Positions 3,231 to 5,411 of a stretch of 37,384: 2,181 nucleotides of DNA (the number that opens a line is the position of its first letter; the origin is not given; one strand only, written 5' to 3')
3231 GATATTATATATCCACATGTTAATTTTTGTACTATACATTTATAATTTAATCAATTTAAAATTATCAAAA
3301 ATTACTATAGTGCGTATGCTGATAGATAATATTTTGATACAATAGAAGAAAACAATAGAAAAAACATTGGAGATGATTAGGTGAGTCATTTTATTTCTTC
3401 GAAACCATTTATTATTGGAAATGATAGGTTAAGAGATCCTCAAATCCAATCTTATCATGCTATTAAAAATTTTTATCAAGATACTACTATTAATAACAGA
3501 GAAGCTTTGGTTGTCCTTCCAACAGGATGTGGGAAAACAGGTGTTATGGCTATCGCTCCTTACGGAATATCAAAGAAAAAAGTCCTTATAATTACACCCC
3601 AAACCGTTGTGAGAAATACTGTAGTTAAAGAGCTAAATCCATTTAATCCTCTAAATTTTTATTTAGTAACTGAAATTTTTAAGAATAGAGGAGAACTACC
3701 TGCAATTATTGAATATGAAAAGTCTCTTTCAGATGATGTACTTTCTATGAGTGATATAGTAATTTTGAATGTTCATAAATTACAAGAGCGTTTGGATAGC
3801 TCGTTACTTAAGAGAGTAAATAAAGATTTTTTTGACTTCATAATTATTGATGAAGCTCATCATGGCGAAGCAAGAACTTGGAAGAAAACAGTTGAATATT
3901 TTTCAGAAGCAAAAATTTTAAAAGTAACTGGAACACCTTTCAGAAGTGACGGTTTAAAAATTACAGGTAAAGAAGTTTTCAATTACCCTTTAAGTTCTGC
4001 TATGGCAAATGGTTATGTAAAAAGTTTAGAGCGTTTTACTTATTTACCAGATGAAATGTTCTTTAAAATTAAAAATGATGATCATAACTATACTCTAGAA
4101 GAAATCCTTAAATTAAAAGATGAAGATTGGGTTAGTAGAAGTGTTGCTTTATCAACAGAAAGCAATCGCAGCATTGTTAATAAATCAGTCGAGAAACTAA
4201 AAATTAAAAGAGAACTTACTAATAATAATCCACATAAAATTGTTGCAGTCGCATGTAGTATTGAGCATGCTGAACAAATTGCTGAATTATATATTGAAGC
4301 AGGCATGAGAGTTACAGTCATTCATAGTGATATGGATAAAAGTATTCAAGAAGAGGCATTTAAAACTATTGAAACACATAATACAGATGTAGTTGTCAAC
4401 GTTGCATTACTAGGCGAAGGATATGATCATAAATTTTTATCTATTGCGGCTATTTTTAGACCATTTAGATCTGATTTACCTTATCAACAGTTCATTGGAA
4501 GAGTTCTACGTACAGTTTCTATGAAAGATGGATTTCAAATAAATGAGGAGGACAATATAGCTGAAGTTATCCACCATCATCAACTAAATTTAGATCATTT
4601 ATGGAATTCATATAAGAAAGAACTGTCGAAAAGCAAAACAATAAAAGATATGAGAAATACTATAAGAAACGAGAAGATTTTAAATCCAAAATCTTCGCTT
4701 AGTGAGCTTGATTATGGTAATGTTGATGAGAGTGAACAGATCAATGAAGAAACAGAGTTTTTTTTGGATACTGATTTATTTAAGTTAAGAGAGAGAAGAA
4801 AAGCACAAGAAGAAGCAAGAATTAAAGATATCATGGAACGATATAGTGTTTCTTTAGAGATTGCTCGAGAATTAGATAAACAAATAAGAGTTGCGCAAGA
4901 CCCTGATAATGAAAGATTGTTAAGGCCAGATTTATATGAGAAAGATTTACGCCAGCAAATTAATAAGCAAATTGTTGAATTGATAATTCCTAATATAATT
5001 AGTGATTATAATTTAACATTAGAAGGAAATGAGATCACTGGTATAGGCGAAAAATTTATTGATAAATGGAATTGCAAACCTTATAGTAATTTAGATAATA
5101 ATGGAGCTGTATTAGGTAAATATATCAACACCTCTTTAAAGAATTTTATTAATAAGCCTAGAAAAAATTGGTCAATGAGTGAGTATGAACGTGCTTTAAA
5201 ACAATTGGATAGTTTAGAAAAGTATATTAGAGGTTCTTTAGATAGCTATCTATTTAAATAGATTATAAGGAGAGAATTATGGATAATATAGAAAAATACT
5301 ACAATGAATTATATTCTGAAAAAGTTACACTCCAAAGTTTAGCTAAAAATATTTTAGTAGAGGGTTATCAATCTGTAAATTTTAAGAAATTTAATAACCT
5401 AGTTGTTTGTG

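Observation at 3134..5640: Self-contained AT-rich cassette (SF2 helicase + 102-aa partner) in the ArpU-terminase accessory slot: candidate novel anti-phage or anti-defence system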

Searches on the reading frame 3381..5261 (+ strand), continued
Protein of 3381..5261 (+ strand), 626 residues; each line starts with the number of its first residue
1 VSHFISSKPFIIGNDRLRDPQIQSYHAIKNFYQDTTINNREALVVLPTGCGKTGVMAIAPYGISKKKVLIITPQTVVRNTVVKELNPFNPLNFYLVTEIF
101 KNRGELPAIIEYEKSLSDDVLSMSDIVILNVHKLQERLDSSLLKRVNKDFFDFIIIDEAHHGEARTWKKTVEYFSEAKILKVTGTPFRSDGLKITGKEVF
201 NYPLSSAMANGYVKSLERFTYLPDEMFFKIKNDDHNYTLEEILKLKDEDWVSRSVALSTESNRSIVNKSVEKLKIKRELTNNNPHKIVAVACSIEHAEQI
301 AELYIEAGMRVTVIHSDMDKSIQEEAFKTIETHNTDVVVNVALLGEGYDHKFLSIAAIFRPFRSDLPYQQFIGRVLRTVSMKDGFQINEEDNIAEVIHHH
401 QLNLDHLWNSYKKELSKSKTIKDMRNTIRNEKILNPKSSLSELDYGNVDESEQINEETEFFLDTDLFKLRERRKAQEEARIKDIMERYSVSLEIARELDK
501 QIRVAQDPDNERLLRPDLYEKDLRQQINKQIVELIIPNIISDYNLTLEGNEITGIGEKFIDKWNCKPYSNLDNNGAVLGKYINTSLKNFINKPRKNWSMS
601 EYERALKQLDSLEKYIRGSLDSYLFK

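Call 84: search_protein_families(library=pfam, proteins=[L026:9770-11812:+, L027:9476-11815:+, L028:10001-11977:+, L029:10001-12010:+, L028:12146-14080:-, L029:12017-12358:+], max_evalue=0.001)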
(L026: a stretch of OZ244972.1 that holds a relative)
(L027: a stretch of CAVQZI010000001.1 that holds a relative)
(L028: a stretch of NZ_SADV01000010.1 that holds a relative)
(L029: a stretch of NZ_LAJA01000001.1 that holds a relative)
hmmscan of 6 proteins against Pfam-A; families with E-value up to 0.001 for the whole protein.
L026:9770-11812:+ (681 aa): 7 families
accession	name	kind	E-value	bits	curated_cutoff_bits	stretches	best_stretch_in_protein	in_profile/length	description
PF04851.21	ResIII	-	3.4e-25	89.3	22.5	1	80-250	3-164/164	Type III restriction enzyme, res subunit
PF12728.13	HTH_17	-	4.7e-14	52.8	27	1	12-61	1-50/51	Helix-turn-helix domain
PF00271.37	Helicase_C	-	6.4e-13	49.4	23.5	1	334-439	4-109/110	Helicase conserved C-terminal domain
PF00270.35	DEAD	-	6.4e-10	39.5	26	1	98-251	13-162/167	DEAD/DEAH box helicase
PF18766.7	SWI2_SNF2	-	1.9e-05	24.9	26.7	1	184-274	90-184/221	SWI2/SNF2 ATPase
PF13604.12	AAA_30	-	7.4e-05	23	27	0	92-243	10-121/191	AAA domain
PF00176.29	SNF2-rel_dom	-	0.00074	19.1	24.9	0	182-262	99-177/290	SNF2-related domain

L027:9476-11815:+ (780 aa): 5 families
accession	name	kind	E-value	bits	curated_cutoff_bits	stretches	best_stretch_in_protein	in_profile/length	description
PF04851.21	ResIII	-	4e-29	102.1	22.5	1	178-348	3-164/164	Type III restriction enzyme, res subunit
PF00271.37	Helicase_C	-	2e-12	47.8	23.5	1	432-537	4-109/110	Helicase conserved C-terminal domain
PF00270.35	DEAD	-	2.7e-10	40.7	26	1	199-350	15-163/167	DEAD/DEAH box helicase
PF12728.13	HTH_17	-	3.7e-10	40.4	27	1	110-159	1-50/51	Helix-turn-helix domain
PF18766.7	SWI2_SNF2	-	3.1e-06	27.4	26.7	1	282-375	90-187/221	SWI2/SNF2 ATPase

L028:10001-11977:+ (659 aa): 5 families
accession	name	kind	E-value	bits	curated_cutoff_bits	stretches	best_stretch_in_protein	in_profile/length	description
PF04851.21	ResIII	-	4.2e-26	92.3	22.5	1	16-201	3-164/164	Type III restriction enzyme, res subunit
PF00270.35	DEAD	-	1.8e-12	47.8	26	1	39-200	13-161/167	DEAD/DEAH box helicase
PF00271.37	Helicase_C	-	9.2e-10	39.2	23.5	1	289-392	10-108/110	Helicase conserved C-terminal domain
PF18766.7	SWI2_SNF2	-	1.7e-08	34.9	26.7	1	124-235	80-191/221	SWI2/SNF2 ATPase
PF00176.29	SNF2-rel_dom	-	1.3e-06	28.2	24.9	1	117-320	86-251/290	SNF2-related domain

L029:10001-12010:+ (670 aa): 5 families
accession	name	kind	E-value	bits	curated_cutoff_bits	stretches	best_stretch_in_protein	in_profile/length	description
PF04851.21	ResIII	-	1.1e-26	94.2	22.5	1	16-201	3-164/164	Type III restriction enzyme, res subunit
PF00271.37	Helicase_C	-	5.1e-12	46.5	23.5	1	294-391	11-108/110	Helicase conserved C-terminal domain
PF00270.35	DEAD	-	3.5e-10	40.3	26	1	41-201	15-162/167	DEAD/DEAH box helicase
PF18766.7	SWI2_SNF2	-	1.8e-06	28.2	26.7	1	121-239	77-195/221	SWI2/SNF2 ATPase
PF00176.29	SNF2-rel_dom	-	5.3e-05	22.9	24.9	1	113-206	82-170/290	SNF2-related domain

L028:12146-14080:- (645 aa): 1 family
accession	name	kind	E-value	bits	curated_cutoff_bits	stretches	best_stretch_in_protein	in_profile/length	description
PF00078.32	RVT_1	-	4.7e-09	36.7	29.6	1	155-323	47-201/205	Reverse transcriptase (RNA-dependent DNA polymerase)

L029:12017-12358:+ (114 aa): 0 families

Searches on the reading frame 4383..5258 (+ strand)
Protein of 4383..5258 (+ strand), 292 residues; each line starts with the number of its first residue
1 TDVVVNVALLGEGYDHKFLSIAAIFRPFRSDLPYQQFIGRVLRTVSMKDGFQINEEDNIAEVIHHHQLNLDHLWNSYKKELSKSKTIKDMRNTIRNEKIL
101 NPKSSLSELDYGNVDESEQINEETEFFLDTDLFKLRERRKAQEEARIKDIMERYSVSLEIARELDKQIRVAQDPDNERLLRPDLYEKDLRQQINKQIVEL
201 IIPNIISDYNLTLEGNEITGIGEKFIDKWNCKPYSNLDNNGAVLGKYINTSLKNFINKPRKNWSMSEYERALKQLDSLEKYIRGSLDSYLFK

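Call 53: find_related_loci(query=A6, collection=viral_contigs, flank=10000)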
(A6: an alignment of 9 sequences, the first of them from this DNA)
Query A6 (292 aa) in viral_contigs; peptide patterns used: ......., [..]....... (x = any residue, [..] = any of these).
74 stretches matched a pattern; 53 encode a relative of the query (tblastn E <= 1e-3); 53 distinct loci.
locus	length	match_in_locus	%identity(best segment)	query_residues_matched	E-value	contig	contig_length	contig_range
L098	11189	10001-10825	42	1-283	6e-65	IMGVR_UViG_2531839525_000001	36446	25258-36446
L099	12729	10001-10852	43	1-289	4e-64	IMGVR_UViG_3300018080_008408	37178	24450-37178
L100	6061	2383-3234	40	3-290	3e-60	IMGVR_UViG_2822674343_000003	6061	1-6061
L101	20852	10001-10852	40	3-290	2e-59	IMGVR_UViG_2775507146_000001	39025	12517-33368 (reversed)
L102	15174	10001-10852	37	3-289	9e-51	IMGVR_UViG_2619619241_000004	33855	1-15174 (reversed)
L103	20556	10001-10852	37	3-289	9e-51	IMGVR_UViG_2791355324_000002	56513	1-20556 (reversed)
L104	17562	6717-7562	34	2-290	3e-50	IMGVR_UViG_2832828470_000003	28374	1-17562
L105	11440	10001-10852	36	3-289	7e-50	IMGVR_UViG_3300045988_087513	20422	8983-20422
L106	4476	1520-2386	35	1-289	4e-50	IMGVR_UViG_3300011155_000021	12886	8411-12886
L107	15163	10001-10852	36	3-289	7e-50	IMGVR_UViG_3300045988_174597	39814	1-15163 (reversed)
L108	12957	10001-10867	34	1-289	2e-49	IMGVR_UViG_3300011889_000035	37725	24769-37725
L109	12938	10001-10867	35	1-289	2e-47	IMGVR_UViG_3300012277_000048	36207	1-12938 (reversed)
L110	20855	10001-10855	37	1-290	4e-47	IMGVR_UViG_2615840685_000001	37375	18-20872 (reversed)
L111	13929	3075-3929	37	1-288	5e-46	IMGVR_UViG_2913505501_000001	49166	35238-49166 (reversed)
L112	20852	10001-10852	36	3-289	5e-46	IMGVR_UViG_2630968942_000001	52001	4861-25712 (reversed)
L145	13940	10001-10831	27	2-286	3e-19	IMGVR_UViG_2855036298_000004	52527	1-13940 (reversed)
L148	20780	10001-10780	30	2-278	2e-21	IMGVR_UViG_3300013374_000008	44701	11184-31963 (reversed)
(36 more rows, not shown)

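Call 58: search_protein_families(library=pfam, alignment_id=A7, max_evalue=0.0001)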
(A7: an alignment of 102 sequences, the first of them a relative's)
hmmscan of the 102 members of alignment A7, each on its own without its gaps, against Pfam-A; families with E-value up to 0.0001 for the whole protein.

A. member 1, L099:11332-12726:+ (465 aa): 3 families
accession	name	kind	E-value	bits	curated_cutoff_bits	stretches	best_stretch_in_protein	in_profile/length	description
PF00239.26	Resolvase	-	8.7e-43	146.3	23.3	1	3-151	1-145/145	Resolvase, N terminal domain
PF07508.19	Recombinase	-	5.7e-15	55.9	21.1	1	171-257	1-101/102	Recombinase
PF13408.12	Zn_ribbon_recom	-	2.8e-05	24.8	25.3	1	271-333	1-56/58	Recombinase zinc beta ribbon domain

B. families by the number of members that match (of 102 scanned): 65 families (the first 25 are shown)
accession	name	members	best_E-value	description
PF00239.26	Resolvase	12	5e-47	Resolvase, N terminal domain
PF07508.19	Recombinase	10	9.2e-28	Recombinase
PF13408.12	Zn_ribbon_recom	10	7e-12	Recombinase zinc beta ribbon domain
PF00589.27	Phage_integrase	6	5e-36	Phage integrase family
PF06114.19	Peptidase_M78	5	8.9e-14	IrrE N-terminal-like domain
PF01381.28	HTH_3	4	1.1e-18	Helix-turn-helix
PF14659.12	Phage_int_SAM_3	4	1.8e-16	Phage integrase, N-terminal SAM-like domain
PF05105.17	Phage_holin_4_1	3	2.4e-36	Bacteriophage holin family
PF01510.30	Amidase_2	3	1.9e-22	N-acetylmuramoyl-L-alanine amidase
PF14657.12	Arm-DNA-bind_4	3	1.9e-19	Arm DNA-binding domain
PF01471.23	PG_binding_1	3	3.1e-19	Putative peptidoglycan binding domain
PF12844.13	HTH_19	3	5e-09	Helix-turn-helix domain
PF07751.16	Abi_2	2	1.9e-37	Abi-like protein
PF13730.12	HTH_36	2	7e-14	Helix-turn-helix domain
PF01844.29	HNH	2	3.8e-11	HNH endonuclease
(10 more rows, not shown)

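Call 59: search_protein_families(library=pfam, alignment_id=A8, max_evalue=0.0001)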
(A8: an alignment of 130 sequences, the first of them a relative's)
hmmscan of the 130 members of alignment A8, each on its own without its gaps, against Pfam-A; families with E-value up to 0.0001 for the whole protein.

A. member 1, L098:5513-5911:+ (133 aa): 4 families
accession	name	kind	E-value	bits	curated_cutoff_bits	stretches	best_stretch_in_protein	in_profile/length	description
PF01381.28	HTH_3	-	3.1e-19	69.2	23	1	9-63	1-55/55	Helix-turn-helix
PF12844.13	HTH_19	-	2.5e-12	47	30.2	1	8-64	3-59/64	Helix-turn-helix domain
PF13560.12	HTH_31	-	2.8e-12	47.2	27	1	5-60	2-58/64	Helix-turn-helix domain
PF13443.12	HTH_26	-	7.9e-09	36.1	22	1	8-60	1-54/63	Cro/C1-type HTH DNA-binding domain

B. families by the number of members that match (of 130 scanned): 70 families (the first 25 are shown)
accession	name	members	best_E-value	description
PF01381.28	HTH_3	16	4.7e-25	Helix-turn-helix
PF12844.13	HTH_19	14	1.2e-16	Helix-turn-helix domain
PF13560.12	HTH_31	14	4.9e-13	Helix-turn-helix domain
PF06114.19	Peptidase_M78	10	3.4e-20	IrrE N-terminal-like domain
PF05105.17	Phage_holin_4_1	6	4.3e-43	Bacteriophage holin family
PF13443.12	HTH_26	5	7.9e-09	Cro/C1-type HTH DNA-binding domain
PF00589.27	Phage_integrase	4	1.3e-39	Phage integrase family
PF01471.23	PG_binding_1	4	1.3e-32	Putative peptidoglycan binding domain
PF00239.26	Resolvase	3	3.2e-35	Resolvase, N terminal domain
PF01520.23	Amidase_3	3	2.4e-24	N-acetylmuramoyl-L-alanine amidase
PF04740.18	LXG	2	6.1e-55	LXG domain of WXG superfamily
PF22871.2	AimR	2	1.7e-45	AimR transcriptional regulator-like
PF01183.26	Glyco_hydro_25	2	5.8e-40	Glycosyl hydrolases family 25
PF00929.31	RNase_T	2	4.4e-39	Exonuclease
PF04851.21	ResIII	2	7.4e-27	Type III restriction enzyme, res subunit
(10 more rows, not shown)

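Call 72: search_solved_structures(query=A6, max_evalue=10, show_alignments=0)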
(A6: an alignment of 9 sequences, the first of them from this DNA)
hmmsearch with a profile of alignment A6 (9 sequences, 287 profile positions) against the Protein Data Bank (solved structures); distinct sequences matched with E-value up to 10: 7.
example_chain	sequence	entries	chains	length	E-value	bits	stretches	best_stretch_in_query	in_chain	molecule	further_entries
6jde_B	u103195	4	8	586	0.00027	23.6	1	4-46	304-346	Putative DNA repair helicase RadD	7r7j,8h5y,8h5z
5vp3_A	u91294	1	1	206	0.6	12.6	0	141-180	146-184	Mnemiopsin 1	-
5ydk_A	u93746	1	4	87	0.6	12.6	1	110-165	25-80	E3 ubiquitin-protein ligase RNF168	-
5xis_A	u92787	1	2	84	1.4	11.4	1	110-164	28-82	E3 ubiquitin-protein ligase RNF168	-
8wgh_N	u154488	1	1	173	1.4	11.4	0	191-225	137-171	Photosystem I reaction center subunit N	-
5xit_E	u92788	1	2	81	2.1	10.8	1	110-164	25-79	E3 ubiquitin-protein ligase RNF168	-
9ipu_L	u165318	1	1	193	2.3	10.7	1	110-165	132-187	E3 ubiquitin-protein ligase RNF168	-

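Call 77: search_protein_families(library=padloc, alignment_id=A7, max_evalue=1e-10)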
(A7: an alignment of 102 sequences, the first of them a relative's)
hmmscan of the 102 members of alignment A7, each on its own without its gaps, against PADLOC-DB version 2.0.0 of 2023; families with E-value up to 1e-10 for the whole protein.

A. member 1, L099:11332-12726:+ (465 aa): 0 families

B. families by the number of members that match (of 102 scanned): 54 families (the first 25 are shown)
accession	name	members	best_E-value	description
PDLC00430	ThsB1|ThsB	2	2e-75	TIR-like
PDLC02344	AbiD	2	1.4e-64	AbiD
PDLC00435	ThsB1|ThsB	2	3e-38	TIR-like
PDLC04686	PDC-M50A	2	4.8e-35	-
PDLC04685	PDC-M50A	2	7.7e-24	-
PDLC04684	PDC-M50A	2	7.6e-20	-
PDLC04687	PDC-M50A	2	2.2e-18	-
PDLC02426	PprPIWI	1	1.4e-84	-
PDLC02358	Old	1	4.3e-63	Old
PDLC02979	AriA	1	1.7e-44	-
PDLC02427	PprPIWI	1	4.8e-32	-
PDLC00067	GajA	1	5.5e-26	AAA ATPase domain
PDLC00065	GajA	1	6.7e-23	AAA ATPase domain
PDLC00070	GajA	1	1.8e-21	AAA ATPase domain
PDLC00091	GajA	1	1.2e-20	AAA ATPase domain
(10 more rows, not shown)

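Call 83: search_protein_families(library=padloc, proteins=[L145:8798-10849:+, L148:8837-10840:+, L148:10818-11081:+, L145:10845-11084:+], max_evalue=0.001)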
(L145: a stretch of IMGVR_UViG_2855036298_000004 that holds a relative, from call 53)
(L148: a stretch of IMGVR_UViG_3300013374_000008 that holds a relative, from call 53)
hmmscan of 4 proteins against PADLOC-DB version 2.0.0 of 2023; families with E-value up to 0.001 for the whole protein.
L145:8798-10849:+ (684 aa): 12 families
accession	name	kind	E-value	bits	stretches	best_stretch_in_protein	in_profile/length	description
PDLC03659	mREase_IV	-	1.4e-14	51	2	206-259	324-377/945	Type IV methyl-directed restriction enzyme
PDLC04133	mad1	-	1.6e-12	45.5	1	9-57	5-51/60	mads_1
PDLC02707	PbeA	-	5.5e-12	43.1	1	338-446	514-619/672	PbeA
PDLC03658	mREase_IV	-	1.3e-11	41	2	193-258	313-376/953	Type IV methyl-directed restriction enzyme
PDLC02705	PbeA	-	2.2e-08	30.7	1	353-449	528-625/691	PbeA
PDLC02704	PbeA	-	3.8e-07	27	1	364-446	551-633/682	PbeA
PDLC03049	REase_I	-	1.5e-05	21.2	1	208-279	275-352/807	Type I restriction enzyme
PDLC02870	DpdF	-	1.9e-05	21.4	1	344-443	220-319/534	DpdF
PDLC02706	PbeA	-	2e-05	21.4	0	386-447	601-662/722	PbeA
PDLC03928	PsyrT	-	4.9e-05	19.8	1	360-449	251-340/689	-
PDLC03648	REase_III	-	0.0001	18.5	1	220-282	135-198/871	Type III restriction enzyme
PDLC02703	PbeA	-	0.00088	16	0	341-463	500-614/626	PbeA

L148:8837-10840:+ (668 aa): 12 families
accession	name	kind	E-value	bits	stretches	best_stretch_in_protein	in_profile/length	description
PDLC03659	mREase_IV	-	7.5e-17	58.5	1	173-431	307-553/945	Type IV methyl-directed restriction enzyme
PDLC02707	PbeA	-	1.9e-14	51.2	1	63-431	242-617/672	PbeA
PDLC03658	mREase_IV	-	1.7e-11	40.6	1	197-431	327-545/953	Type IV methyl-directed restriction enzyme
PDLC03049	REase_I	-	1.9e-11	40.7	1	148-268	222-353/807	Type I restriction enzyme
PDLC02704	PbeA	-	3.1e-11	40.5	1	180-431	360-631/682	PbeA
PDLC04133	mad1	-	2.8e-09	35.2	1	1-52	1-52/60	mads_1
PDLC02706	PbeA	-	2.6e-07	27.6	0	193-243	385-433/722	PbeA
PDLC01439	typeIV_DinG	-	1.5e-06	25.2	1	73-138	15-78/575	CAS-IV-A; associated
PDLC03928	PsyrT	-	3.4e-05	20.3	1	345-428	249-332/689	-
PDLC02870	DpdF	-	3.8e-05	20.4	0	333-428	222-317/534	DpdF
PDLC02705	PbeA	-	0.00035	16.8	0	344-436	532-625/691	PbeA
PDLC03047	REase_I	-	0.00049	15.9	0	198-243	449-493/1107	Type I restriction enzyme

L148:10818-11081:+ (88 aa): 0 families

L145:10845-11084:+ (80 aa): 0 families

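Call 84: search_protein_families(library=pfam, proteins=[L145:8798-10849:+, L148:8837-10840:+, L148:10818-11081:+, L145:10845-11084:+], max_evalue=0.001)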
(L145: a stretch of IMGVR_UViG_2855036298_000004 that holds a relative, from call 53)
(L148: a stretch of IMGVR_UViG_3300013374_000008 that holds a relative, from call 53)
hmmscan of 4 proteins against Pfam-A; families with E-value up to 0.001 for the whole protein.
L145:8798-10849:+ (684 aa): 7 families
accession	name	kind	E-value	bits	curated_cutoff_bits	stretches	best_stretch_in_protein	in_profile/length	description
PF04851.21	ResIII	-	1e-21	78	22.5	1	86-255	3-164/164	Type III restriction enzyme, res subunit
PF00271.37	Helicase_C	-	6e-13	49.5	23.5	1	338-444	4-109/110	Helicase conserved C-terminal domain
PF00376.29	MerR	-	1.7e-09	37.8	28.2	1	12-48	2-38/38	MerR family regulatory protein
PF12728.13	HTH_17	-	7.1e-08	33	27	1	9-49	1-40/51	Helix-turn-helix domain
PF13411.12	MerR_1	-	1.5e-07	31.9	21.6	1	11-57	2-47/69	MerR HTH family regulatory protein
PF18766.7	SWI2_SNF2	-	0.00043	20.4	26.7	1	191-285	92-190/221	SWI2/SNF2 ATPase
PF00270.35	DEAD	-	0.00098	19.3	26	0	105-254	13-161/167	DEAD/DEAH box helicase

L148:8837-10840:+ (668 aa): 5 families
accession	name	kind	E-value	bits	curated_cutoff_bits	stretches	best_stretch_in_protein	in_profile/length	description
PF04851.21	ResIII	-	2.6e-28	99.4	22.5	1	72-243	2-164/164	Type III restriction enzyme, res subunit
PF12728.13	HTH_17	-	2.1e-13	50.7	27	1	5-54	1-50/51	Helix-turn-helix domain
PF00271.37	Helicase_C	-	7.4e-11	42.7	23.5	1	331-431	10-109/110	Helicase conserved C-terminal domain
PF00270.35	DEAD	-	9.1e-08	32.4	26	1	78-242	4-161/167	DEAD/DEAH box helicase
PF18766.7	SWI2_SNF2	-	0.00095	19.3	26.7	0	179-271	92-188/221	SWI2/SNF2 ATPase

L148:10818-11081:+ (88 aa): 0 families

L145:10845-11084:+ (80 aa): 0 families

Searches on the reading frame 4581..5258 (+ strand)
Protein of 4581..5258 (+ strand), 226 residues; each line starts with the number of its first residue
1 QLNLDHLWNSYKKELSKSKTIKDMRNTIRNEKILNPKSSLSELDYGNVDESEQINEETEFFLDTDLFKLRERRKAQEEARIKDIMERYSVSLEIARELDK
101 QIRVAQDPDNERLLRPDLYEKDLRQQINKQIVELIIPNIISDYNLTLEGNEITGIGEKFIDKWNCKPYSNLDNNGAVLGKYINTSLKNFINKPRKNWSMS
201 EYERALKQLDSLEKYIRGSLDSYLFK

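Call 66: search_protein_families(library=pfam, proteins=[window:4581-5258:+], max_evalue=0.01)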
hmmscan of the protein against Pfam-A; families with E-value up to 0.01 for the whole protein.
window:4581-5258:+ (226 aa): 0 families
